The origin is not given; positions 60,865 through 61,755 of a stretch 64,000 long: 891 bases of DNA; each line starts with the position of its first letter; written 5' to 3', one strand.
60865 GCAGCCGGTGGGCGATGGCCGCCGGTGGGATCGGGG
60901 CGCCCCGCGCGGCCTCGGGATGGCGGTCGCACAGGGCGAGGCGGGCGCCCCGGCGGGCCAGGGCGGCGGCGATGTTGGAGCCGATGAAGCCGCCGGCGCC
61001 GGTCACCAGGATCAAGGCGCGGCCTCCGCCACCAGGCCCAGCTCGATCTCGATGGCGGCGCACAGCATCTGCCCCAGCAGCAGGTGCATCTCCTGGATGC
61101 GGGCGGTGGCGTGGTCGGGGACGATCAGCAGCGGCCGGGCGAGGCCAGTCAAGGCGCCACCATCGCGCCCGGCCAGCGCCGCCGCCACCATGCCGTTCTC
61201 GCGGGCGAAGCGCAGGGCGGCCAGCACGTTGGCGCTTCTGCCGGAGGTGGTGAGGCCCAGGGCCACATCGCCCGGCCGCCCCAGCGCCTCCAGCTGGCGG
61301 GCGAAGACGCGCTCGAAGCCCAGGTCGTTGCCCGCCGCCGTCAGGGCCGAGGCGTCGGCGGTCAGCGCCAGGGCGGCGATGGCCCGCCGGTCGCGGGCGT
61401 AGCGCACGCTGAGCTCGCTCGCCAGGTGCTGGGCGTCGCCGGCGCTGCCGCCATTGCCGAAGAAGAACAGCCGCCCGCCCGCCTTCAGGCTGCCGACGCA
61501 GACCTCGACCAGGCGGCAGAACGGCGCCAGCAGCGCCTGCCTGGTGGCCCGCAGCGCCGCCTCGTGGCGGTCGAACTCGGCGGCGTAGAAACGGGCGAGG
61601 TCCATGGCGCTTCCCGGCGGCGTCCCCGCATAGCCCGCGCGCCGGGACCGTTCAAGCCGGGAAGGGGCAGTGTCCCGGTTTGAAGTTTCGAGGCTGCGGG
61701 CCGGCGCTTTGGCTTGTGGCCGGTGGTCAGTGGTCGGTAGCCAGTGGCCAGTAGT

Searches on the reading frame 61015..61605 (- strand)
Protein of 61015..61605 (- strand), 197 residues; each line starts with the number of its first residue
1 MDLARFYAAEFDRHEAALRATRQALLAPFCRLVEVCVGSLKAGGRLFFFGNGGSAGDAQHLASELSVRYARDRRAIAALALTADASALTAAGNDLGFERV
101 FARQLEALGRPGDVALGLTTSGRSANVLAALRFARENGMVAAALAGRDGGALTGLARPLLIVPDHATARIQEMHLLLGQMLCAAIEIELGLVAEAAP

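Call 23: find_encoding_contigs(protein=window:61015-61605:-, flank=4000, max_places=8)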
Protein seq(197 aa) (197 aa): no gene with exactly this product is on record in the collection.
